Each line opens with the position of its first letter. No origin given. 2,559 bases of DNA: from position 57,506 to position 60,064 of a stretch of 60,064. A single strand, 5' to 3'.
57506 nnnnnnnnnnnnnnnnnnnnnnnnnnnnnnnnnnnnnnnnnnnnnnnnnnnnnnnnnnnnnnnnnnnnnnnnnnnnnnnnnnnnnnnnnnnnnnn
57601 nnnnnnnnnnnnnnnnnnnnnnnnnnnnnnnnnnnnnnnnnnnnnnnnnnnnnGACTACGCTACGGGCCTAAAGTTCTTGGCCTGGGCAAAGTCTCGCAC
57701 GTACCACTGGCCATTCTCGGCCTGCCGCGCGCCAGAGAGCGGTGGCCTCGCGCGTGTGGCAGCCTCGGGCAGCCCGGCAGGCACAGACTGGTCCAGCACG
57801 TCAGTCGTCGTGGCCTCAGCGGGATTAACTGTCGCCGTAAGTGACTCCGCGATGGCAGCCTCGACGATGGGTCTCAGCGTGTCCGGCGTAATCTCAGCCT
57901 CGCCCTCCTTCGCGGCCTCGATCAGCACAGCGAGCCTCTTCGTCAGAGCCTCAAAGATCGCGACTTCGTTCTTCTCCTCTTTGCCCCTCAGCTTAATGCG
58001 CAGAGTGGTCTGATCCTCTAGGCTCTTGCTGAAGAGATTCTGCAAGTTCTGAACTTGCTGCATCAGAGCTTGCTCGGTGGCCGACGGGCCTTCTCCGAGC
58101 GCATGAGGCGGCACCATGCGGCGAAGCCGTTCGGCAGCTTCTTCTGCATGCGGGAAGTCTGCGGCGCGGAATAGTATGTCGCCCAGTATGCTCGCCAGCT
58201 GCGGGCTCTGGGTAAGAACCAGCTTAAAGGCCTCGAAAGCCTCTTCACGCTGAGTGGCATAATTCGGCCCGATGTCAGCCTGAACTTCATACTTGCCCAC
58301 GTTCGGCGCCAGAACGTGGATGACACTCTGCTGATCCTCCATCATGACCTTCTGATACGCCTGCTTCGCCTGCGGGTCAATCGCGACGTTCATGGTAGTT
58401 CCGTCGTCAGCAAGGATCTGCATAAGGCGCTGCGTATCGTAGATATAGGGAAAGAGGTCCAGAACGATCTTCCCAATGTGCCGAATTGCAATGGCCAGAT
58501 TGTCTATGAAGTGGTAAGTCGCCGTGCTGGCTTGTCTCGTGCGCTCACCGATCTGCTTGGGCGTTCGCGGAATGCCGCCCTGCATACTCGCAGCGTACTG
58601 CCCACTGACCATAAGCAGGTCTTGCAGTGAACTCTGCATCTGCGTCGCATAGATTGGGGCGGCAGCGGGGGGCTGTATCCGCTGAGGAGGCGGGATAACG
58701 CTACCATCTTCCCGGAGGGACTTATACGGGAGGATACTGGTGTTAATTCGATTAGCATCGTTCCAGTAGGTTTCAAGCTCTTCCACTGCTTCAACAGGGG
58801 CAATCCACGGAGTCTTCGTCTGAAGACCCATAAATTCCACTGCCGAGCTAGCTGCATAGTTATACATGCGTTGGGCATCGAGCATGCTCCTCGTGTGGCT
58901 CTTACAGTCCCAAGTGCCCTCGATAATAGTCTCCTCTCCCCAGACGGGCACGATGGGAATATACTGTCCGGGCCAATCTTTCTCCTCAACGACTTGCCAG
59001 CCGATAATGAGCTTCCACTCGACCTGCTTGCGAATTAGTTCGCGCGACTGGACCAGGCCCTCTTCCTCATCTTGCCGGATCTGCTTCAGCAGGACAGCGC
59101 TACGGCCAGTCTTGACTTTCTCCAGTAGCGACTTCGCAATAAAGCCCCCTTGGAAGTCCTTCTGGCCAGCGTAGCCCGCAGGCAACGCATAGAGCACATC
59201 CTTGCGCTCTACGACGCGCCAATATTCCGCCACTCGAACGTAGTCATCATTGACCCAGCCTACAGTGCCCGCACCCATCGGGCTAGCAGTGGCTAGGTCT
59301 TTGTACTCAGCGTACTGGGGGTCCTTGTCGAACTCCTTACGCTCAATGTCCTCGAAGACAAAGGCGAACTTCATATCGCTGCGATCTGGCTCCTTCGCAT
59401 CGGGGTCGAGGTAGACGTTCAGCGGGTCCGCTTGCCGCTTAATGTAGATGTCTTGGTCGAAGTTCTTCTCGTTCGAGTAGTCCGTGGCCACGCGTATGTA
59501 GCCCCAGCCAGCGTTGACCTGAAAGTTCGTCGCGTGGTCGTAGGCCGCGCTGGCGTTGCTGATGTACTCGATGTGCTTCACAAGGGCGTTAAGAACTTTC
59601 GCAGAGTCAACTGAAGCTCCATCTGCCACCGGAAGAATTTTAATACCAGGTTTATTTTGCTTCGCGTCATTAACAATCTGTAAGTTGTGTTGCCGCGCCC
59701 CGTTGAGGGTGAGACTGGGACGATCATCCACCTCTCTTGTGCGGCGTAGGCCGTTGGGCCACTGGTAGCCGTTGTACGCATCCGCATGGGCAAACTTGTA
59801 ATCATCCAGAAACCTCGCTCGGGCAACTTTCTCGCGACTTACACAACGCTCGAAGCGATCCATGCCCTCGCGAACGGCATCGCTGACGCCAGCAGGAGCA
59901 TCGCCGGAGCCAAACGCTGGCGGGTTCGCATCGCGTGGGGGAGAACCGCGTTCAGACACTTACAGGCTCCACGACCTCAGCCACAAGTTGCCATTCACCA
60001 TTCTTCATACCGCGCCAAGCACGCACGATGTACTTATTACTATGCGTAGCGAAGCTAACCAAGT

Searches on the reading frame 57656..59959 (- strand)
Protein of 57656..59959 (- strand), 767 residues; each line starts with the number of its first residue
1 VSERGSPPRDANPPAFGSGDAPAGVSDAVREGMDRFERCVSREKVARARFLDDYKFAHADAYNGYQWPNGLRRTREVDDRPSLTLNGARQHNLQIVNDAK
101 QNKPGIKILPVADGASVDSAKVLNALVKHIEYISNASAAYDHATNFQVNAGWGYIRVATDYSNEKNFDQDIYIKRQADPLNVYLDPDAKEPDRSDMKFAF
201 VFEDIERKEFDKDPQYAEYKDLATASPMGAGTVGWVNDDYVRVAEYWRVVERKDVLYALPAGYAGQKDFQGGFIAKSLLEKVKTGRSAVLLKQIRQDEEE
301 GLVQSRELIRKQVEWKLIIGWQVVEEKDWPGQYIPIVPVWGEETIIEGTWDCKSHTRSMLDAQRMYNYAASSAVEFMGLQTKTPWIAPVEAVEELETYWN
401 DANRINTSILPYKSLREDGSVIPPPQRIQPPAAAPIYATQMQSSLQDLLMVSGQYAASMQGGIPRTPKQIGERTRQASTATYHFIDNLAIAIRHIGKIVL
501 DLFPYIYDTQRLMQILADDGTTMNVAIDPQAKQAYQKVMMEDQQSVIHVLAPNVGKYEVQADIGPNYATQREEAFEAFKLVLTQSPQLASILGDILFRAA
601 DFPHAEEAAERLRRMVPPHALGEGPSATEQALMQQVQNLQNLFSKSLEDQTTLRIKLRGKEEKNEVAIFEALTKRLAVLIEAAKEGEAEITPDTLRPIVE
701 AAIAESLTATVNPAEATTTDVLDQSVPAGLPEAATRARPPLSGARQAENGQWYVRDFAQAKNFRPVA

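Call 8: search_protein_families(library=phrogs, proteins=[window:57656-59959:-], max_evalue=0.001)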
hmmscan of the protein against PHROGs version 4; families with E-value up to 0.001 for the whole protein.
window:57656-59959:- (767 aa): 2 families
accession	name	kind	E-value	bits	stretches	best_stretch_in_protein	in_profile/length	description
phrog_156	-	head and packaging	2.6e-96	324.6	1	31-668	14-615/681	portal protein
phrog_14911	-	unknown function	1.9e-25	90.7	1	42-423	20-385/404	-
